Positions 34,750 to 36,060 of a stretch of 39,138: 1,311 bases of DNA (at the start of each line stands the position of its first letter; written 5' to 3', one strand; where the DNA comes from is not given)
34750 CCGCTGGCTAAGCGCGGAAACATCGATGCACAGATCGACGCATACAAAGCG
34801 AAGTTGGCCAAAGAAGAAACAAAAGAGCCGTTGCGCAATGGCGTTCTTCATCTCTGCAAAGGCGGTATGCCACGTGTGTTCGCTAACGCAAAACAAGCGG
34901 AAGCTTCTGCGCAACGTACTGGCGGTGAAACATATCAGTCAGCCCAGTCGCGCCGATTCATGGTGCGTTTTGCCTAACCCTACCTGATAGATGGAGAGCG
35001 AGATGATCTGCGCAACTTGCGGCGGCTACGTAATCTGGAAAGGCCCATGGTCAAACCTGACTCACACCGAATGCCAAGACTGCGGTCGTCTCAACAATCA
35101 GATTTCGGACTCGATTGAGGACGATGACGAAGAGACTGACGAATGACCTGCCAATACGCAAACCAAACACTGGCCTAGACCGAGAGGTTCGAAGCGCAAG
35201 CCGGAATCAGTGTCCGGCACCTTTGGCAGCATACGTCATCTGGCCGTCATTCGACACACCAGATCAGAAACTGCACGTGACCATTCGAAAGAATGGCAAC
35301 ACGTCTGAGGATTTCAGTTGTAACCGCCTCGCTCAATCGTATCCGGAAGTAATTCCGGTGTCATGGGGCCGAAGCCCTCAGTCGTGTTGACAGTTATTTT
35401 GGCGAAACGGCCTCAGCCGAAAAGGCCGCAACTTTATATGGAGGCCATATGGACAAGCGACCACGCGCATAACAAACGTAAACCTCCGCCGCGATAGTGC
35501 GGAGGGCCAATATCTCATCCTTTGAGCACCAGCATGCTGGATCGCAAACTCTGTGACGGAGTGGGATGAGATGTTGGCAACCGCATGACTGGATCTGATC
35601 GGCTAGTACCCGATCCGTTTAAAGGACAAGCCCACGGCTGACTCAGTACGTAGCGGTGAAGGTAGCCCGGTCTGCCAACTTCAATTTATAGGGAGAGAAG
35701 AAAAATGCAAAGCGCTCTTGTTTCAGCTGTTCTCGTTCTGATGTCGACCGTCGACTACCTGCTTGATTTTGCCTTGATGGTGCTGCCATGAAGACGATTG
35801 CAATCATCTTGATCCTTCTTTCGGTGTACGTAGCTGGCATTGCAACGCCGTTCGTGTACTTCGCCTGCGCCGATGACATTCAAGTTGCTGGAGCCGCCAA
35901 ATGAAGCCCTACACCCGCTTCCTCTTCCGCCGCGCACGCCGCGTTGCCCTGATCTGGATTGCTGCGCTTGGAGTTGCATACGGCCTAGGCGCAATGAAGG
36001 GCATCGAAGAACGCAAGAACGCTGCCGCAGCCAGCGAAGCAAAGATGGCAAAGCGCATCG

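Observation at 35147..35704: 558-nt ORF-free, hairpin-dense segment inside the early recombination operon: candidate large structured RNA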

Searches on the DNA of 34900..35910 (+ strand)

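Call 4: search_rna_families(source=window, start=34900, end=35900, threshold=evalue, max_evalue=10)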
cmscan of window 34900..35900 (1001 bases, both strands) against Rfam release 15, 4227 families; matches with E-value up to 10: 1.
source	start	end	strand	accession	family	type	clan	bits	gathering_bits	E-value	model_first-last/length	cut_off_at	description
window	35507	35532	-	RF02026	mir-2833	Gene; miRNA;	-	15.8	65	7.8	23-48/69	no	mir-2833 microRNA precursor family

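Call 8: search_dna_similar(query=window:34990-35910:+, collection=phages, mode=distant)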
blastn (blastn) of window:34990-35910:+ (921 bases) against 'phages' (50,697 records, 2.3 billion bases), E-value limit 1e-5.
No match.

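Call 60: build_rna_model(alignment_id=A3, structure=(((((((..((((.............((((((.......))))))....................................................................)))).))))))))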
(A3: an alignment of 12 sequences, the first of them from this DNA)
Model R1 built from alignment A3 (12 sequences, 125 columns); structure: as given.
model positions 108; base pairs 17; branch points 0; effective number of sequences 2.21; information 0.59 bits per position. Calibrated on 0.2 Mb of random sequence (short: E-values are rough).
structure used (alignment columns):
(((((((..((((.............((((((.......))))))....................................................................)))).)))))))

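Call 61: search_with_rna_model(model_id=R1, sources=[window, L005, L006, L011, L014, L015, L016, L017, L019, L020, L021, L022, L024, L025, L034, L037, L038, L039, L040, L041, L042, L043, L044, L045, L046, L047, L048, L049, L050, L051, L052, L053, L054, L055, L056, L057, L058, L059, L060, L061, L062, L063, L064, L065, L066, L067, L068, L069, L070, L071, L072, L073, L074, L075, L076, L077, L078, L079, L080, L081, L082, L083, L084, L085, L086, L087, L088, L089, L090, L091, L092, L093, L094, L095, L096, L097, L098, L099, L100, L101, L102, L103, L104, L105, L106, L107, L108, L109, L110, L111, L112, L113], max_evalue=1, make_alignment=true)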
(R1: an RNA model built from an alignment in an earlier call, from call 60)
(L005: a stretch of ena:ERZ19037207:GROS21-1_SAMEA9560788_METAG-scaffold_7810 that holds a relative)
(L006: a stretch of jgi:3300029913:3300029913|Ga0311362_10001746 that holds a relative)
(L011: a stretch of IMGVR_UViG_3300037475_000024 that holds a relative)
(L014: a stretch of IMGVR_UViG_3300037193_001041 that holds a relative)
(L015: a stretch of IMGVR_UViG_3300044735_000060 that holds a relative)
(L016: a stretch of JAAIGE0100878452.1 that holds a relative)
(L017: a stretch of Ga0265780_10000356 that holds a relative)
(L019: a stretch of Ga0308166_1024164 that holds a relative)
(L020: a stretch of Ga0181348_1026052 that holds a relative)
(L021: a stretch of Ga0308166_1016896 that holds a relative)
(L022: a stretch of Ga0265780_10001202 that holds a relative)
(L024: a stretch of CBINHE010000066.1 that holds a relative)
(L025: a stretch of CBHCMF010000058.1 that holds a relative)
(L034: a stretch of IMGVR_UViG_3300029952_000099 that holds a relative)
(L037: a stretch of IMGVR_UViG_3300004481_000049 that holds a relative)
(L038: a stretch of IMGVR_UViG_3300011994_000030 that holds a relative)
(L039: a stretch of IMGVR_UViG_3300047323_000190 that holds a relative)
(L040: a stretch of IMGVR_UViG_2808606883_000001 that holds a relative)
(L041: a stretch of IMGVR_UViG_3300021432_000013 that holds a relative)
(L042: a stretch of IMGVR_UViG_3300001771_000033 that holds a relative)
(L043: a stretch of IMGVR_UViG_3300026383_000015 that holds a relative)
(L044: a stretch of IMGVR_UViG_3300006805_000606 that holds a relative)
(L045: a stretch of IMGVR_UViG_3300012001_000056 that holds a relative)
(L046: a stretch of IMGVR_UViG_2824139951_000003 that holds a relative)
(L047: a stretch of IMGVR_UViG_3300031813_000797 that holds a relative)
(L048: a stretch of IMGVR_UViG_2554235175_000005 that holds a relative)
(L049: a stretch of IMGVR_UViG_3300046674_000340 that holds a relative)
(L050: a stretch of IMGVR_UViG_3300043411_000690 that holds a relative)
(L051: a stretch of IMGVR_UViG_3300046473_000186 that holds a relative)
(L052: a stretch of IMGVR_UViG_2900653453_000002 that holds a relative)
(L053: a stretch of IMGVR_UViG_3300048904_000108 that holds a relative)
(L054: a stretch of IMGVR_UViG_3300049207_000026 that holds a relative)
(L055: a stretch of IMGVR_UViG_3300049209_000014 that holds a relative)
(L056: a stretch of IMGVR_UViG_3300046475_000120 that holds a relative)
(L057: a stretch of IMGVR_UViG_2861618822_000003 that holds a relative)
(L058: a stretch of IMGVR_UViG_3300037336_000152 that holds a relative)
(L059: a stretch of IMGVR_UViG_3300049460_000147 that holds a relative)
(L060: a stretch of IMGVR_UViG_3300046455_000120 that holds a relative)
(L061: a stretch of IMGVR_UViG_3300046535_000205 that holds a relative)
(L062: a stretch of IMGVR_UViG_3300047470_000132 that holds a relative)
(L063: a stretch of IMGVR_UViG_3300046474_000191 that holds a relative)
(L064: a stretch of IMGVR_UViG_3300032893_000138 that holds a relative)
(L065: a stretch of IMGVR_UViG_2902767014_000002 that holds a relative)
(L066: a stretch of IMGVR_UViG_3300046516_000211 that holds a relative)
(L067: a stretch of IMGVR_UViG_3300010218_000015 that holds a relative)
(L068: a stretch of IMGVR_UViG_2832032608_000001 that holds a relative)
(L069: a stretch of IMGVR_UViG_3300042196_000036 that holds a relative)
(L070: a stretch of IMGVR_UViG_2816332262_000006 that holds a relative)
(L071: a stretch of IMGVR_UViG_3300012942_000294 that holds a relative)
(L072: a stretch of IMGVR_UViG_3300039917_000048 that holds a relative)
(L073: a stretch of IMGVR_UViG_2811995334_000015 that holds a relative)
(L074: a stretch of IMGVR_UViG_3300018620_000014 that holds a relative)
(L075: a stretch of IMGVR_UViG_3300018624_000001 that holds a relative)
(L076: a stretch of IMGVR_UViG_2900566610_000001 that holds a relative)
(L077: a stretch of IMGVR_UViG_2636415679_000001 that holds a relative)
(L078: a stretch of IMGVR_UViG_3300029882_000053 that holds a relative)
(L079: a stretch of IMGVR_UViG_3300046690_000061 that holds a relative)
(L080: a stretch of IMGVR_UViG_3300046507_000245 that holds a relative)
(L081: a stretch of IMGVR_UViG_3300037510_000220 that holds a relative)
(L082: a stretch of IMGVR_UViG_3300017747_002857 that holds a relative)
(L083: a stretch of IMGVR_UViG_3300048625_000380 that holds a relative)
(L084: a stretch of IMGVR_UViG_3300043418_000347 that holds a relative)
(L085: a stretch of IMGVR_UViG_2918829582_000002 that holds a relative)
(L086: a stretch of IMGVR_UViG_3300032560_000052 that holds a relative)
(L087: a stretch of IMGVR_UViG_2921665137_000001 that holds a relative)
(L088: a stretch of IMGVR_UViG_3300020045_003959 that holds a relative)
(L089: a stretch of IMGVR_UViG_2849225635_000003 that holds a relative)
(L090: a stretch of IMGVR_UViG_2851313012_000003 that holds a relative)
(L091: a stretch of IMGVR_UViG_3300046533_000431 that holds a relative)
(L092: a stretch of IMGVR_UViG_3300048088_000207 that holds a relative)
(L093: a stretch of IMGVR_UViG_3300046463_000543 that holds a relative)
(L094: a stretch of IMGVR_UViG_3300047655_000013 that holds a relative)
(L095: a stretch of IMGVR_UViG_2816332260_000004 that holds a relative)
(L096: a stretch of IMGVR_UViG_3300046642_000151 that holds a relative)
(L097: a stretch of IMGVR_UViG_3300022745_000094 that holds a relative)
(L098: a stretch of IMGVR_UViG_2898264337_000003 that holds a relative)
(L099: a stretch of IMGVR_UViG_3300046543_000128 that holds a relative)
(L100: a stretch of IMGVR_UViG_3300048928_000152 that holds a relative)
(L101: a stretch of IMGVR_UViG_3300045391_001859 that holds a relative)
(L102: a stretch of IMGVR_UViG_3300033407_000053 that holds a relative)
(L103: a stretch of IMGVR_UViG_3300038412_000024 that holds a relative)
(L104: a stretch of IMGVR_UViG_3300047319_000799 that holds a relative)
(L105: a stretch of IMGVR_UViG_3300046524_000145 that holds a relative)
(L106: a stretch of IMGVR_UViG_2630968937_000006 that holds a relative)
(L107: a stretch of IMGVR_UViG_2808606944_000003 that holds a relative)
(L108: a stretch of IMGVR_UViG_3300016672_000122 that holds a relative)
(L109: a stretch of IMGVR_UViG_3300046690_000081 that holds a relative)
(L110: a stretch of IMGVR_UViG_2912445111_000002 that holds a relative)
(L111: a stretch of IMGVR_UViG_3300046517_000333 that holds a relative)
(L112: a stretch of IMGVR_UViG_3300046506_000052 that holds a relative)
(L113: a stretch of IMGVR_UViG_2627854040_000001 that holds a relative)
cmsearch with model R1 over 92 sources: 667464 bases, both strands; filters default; matches with E-value up to 1: 16.
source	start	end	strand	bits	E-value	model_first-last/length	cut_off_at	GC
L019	1512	1619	-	110.1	4e-29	1-108/108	no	0.64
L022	4777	4884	+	104.4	1.9e-27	1-108/108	no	0.63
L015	508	613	+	103.4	3.8e-27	1-108/108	no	0.59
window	35573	35679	+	102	1e-26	1-108/108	no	0.57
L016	702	810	-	100.9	2.1e-26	1-108/108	no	0.67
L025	4814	4919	-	100.1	3.6e-26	1-108/108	no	0.58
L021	3528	3636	-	99.3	6.3e-26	1-108/108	no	0.67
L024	4995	5111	-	94.6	1.5e-24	1-108/108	no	0.5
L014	5033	5152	-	92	8.5e-24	1-108/108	no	0.59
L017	13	122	+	86.4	3.8e-22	1-108/108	no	0.65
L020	1867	1974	+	81.9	8.3e-21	1-108/108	no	0.62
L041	517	625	+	63.6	2e-15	1-108/108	no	0.5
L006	4175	4259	+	62.3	5e-15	1-108/108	no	0.6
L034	1894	2017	+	61.6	8.2e-15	1-108/108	no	0.56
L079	838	884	+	14.4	0.67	1-108/108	no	0.57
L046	1197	1263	-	14.1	0.83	1-108/108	no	0.63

Alignment A6: 16 matches aligned to the model, 168 columns, each read 5' to 3' on its own strand. Consensus structure (alignment columns), stored with it:
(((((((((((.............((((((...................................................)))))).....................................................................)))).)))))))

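Call 67: search_dna_similar(query=window:35565-35704:+, collection=phages, mode=distant, max_evalue=10, max_rows=30)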
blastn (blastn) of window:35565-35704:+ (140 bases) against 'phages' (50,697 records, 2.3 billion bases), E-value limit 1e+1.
Records with a match: 2; places in all: 2; records where one place covers at least 80% of the query: 0.
Best place of each record, by identity: 80-90% 2.
By first word of the organism name: Acinetobacter 2.
By host as written in the record: - 2.
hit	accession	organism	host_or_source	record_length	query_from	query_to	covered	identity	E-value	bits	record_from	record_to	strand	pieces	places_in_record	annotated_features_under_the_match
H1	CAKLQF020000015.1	Acinetobacter phage MD-2021a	not known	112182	114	140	19%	88.9%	5e+0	37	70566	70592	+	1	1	Predicted NTPase (NACHT family)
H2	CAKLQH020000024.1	Acinetobacter phage MD-2021a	not known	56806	114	140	19%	88.9%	5e+0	37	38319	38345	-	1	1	Predicted NTPase (NACHT family)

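Call 77: search_with_rna_model(model_id=R1, sources=[window, L006, L014, L015, L016, L017, L019, L020, L021, L022, L024, L025, L034, L041], max_evalue=0.000001, make_alignment=true)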
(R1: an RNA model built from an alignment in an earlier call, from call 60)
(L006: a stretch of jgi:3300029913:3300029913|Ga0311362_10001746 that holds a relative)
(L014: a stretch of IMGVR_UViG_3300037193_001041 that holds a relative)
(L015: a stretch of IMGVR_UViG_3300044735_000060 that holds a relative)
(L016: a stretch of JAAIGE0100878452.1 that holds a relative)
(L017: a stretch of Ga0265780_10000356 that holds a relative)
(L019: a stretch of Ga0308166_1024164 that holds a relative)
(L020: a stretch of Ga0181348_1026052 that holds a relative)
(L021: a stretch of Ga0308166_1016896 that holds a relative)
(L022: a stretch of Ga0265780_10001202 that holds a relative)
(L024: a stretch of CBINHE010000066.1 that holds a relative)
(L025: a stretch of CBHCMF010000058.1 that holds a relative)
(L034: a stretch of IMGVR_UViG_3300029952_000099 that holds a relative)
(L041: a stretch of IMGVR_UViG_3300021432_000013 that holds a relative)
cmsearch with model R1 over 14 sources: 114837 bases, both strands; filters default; matches with E-value up to 0.000001: 14.
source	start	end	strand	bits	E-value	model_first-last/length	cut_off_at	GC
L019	1512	1619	-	110.1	6.9e-30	1-108/108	no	0.64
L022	4777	4884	+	104.4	3.3e-28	1-108/108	no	0.63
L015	508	613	+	103.4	6.5e-28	1-108/108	no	0.59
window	35573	35679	+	102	1.7e-27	1-108/108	no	0.57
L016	702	810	-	100.9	3.6e-27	1-108/108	no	0.67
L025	4814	4919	-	100.1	6.3e-27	1-108/108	no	0.58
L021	3528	3636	-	99.3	1.1e-26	1-108/108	no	0.67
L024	4995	5111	-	94.6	2.6e-25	1-108/108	no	0.5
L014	5033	5152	-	92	1.5e-24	1-108/108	no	0.59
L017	13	122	+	86.4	6.6e-23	1-108/108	no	0.65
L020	1867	1974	+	81.9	1.4e-21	1-108/108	no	0.62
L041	517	625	+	63.6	3.5e-16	1-108/108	no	0.5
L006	4175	4259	+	62.3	8.6e-16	1-108/108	no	0.6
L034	1894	2017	+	61.6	1.4e-15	1-108/108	no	0.56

Alignment A8: 14 matches aligned to the model, 139 columns, each read 5' to 3' on its own strand. Consensus structure (alignment columns), stored with it:
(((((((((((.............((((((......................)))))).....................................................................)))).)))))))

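Call 85: search_with_rna_model(model_id=R1, sources=[L114, L115, L116, L117, L118, L119, L120, L121, L122, L123, L124, L125, L126, L127, L128, L129, L130, L131, L132, L133, L134, L135, L136, L137, L138, L139, L140, L141, L142, L143, L144, L145], max_evalue=0.01, make_alignment=true)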
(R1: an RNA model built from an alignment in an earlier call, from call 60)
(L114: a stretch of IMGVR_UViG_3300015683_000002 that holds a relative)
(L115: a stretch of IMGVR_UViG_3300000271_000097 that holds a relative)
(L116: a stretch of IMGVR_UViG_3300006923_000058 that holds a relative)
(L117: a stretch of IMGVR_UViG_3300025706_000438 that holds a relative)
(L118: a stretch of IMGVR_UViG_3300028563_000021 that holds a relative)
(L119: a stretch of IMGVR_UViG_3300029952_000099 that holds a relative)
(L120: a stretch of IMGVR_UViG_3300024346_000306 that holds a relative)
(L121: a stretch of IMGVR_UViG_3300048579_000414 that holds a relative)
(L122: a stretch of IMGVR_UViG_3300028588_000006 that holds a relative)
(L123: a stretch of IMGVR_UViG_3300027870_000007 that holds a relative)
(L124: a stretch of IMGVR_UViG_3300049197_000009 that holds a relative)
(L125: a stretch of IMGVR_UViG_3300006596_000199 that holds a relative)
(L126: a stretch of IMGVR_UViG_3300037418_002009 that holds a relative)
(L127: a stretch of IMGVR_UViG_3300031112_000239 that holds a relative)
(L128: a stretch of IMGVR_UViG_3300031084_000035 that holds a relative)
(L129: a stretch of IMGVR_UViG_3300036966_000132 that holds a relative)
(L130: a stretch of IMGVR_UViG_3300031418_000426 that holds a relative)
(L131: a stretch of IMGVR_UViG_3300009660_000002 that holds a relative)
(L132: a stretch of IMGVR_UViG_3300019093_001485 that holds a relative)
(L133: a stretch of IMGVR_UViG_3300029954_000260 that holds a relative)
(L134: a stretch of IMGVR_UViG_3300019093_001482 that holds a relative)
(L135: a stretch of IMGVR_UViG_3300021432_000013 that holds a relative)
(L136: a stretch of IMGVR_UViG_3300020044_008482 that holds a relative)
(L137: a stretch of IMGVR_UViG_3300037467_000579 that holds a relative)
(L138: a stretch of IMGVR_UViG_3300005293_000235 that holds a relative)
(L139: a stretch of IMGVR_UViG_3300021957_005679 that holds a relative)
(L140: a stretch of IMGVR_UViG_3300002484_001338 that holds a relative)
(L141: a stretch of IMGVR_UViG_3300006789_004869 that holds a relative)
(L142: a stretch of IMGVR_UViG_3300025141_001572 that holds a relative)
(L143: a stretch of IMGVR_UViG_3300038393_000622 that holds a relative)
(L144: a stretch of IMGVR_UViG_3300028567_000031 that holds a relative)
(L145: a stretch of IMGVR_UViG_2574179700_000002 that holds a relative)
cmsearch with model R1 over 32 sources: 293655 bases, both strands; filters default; matches with E-value up to 0.01: 23.
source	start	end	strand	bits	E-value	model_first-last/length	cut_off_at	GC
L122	1099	1206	+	104.4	8.4e-28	1-108/108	no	0.63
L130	3528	3636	-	99.3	2.8e-26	1-108/108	no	0.67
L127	1875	1996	+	87.1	1.1e-22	1-108/108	no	0.62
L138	2676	2792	+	83.9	9.6e-22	1-108/108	no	0.57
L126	7563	7685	+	83.1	1.7e-21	1-108/108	no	0.61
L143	3659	3767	-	81.3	5.4e-21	1-108/108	no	0.52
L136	6908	7024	+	80.6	8.7e-21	1-108/108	no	0.62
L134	3905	4012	+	77.3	8.5e-20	1-108/108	no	0.48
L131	4910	5005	+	76.1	1.9e-19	1-108/108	no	0.62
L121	2625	2749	-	75.1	3.8e-19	1-108/108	no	0.6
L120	1457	1556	-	74.9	4.2e-19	1-108/108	no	0.5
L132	9700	9807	+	74.6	5.4e-19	1-108/108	no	0.48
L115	56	180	+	72.7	1.9e-18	1-108/108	no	0.62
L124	7342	7462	-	71.8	3.5e-18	1-108/108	no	0.54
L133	4150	4270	-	70.7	7.4e-18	1-108/108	no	0.5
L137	461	582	+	70.4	9.4e-18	1-108/108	no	0.61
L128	4207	4326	+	70.1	1.1e-17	1-108/108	no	0.54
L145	1585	1709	-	69.4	1.8e-17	1-108/108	no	0.65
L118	4843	4963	+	69.3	1.9e-17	1-108/108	no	0.49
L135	6605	6713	+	63.6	8.9e-16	1-108/108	no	0.5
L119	1758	1881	+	61.6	3.6e-15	1-108/108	no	0.56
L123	5681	5791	+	43.6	7.4e-10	1-108/108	no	0.68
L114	463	588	+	42.9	1.2e-09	1-108/108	no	0.64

Alignment A9: 23 matches aligned to the model, 183 columns, each read 5' to 3' on its own strand. Consensus structure (alignment columns), stored with it:
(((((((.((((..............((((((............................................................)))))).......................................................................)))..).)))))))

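Call 88: search_with_rna_model(model_id=R1, sources=[window, L006, L014, L015, L016, L017, L019, L020, L021, L022, L024, L025, L034, L041, L114, L115, L118, L120, L121, L123, L124, L126, L127, L128, L131, L132, L133, L134, L136, L137, L138, L143, L145], max_evalue=0.000001, make_alignment=true)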
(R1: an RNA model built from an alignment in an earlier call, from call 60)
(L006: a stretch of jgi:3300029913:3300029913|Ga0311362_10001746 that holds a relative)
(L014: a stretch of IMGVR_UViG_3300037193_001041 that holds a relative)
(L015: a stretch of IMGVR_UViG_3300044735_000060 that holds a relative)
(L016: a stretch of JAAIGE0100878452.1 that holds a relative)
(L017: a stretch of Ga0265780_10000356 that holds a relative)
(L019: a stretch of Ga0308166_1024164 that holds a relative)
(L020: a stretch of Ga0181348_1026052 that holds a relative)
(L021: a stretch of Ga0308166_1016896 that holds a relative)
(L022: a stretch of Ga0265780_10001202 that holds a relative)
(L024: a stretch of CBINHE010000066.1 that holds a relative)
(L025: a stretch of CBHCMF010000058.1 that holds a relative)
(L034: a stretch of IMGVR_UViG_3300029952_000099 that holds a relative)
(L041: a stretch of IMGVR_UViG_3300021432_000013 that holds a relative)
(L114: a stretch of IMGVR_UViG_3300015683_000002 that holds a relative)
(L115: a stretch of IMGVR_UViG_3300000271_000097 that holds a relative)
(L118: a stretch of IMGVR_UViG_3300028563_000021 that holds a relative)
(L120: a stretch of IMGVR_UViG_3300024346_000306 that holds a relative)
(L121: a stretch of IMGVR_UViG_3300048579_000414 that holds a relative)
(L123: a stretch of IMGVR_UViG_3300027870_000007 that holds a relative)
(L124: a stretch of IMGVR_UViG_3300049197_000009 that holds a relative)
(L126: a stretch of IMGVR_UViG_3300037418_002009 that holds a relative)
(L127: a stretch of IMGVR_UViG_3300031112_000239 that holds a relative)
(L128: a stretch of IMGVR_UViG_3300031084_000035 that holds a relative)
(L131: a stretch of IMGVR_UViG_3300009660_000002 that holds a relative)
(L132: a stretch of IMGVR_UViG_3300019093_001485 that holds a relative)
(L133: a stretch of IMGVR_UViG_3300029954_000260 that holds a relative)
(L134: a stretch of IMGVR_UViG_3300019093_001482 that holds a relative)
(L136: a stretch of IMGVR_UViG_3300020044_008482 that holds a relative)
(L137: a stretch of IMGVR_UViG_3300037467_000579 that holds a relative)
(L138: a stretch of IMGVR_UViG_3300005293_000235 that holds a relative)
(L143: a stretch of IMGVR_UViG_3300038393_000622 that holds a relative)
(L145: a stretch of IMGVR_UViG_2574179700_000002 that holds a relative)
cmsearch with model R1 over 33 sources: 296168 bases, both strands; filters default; matches with E-value up to 0.000001: 33.
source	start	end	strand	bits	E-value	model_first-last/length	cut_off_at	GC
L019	1512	1619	-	110.1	1.8e-29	1-108/108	no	0.64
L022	4777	4884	+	104.4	8.5e-28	1-108/108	no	0.63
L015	508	613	+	103.4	1.7e-27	1-108/108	no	0.59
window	35573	35679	+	102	4.4e-27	1-108/108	no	0.57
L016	702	810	-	100.9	9.3e-27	1-108/108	no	0.67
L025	4814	4919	-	100.1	1.6e-26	1-108/108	no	0.58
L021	3528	3636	-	99.3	2.8e-26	1-108/108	no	0.67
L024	4995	5111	-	94.6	6.7e-25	1-108/108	no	0.5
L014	5033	5152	-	92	3.8e-24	1-108/108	no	0.59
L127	1875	1996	+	87.1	1.1e-22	1-108/108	no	0.62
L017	13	122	+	86.4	1.7e-22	1-108/108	no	0.65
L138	2676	2792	+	83.9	9.7e-22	1-108/108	no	0.57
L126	7563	7685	+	83.1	1.7e-21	1-108/108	no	0.61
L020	1867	1974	+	81.9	3.7e-21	1-108/108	no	0.62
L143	3659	3767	-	81.3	5.4e-21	1-108/108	no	0.52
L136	6908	7024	+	80.6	8.8e-21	1-108/108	no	0.62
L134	3905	4012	+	77.3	8.6e-20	1-108/108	no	0.48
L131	4910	5005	+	76.1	1.9e-19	1-108/108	no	0.62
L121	2625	2749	-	75.1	3.9e-19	1-108/108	no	0.6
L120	1457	1556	-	74.9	4.2e-19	1-108/108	no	0.5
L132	9700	9807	+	74.6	5.4e-19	1-108/108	no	0.48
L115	56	180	+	72.7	1.9e-18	1-108/108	no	0.62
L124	7342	7462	-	71.8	3.5e-18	1-108/108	no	0.54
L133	4150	4270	-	70.7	7.5e-18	1-108/108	no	0.5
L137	461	582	+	70.4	9.5e-18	1-108/108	no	0.61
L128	4207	4326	+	70.1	1.2e-17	1-108/108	no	0.54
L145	1585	1709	-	69.4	1.9e-17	1-108/108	no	0.65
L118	4843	4963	+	69.3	1.9e-17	1-108/108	no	0.49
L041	517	625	+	63.6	9e-16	1-108/108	no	0.5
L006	4175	4259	+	62.3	2.2e-15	1-108/108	no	0.6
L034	1894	2017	+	61.6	3.6e-15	1-108/108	no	0.56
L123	5681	5791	+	43.6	7.5e-10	1-108/108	no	0.68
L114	463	588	+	42.9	1.2e-09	1-108/108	no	0.64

Alignment A10: 33 matches aligned to the model, 183 columns, each read 5' to 3' on its own strand. Consensus structure (alignment columns), stored with it:
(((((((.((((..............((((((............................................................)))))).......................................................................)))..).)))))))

J1/2 and J3/1 pair with each other to form an irregular 12x12 internal loop. CM R1 scores it at 102 bits, with 33 members in total (calls 60, 61, 85, 88).

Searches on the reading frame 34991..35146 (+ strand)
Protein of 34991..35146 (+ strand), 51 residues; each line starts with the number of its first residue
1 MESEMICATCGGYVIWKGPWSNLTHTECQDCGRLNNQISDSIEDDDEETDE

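Call 9: search_protein_families(library=pfam, proteins=[window:34991-35146:+], max_evalue=0.01)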
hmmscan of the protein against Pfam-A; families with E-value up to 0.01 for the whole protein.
window:34991-35146:+ (51 aa): 0 families

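Call 10: search_protein_families(library=phrogs, proteins=[window:34991-35146:+], max_evalue=0.01)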
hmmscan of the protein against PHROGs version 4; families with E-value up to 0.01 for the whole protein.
window:34991-35146:+ (51 aa): 1 family
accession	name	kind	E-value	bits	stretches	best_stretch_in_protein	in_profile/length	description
phrog_33891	-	unknown function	0.0052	17.6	1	5-48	1-45/46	-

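Call 14: find_encoding_contigs(protein=window:34991-35146:+, flank=5000, max_places=10)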
Protein window:34991-35146:+ (51 aa): no gene with exactly this product is on record in the collection.
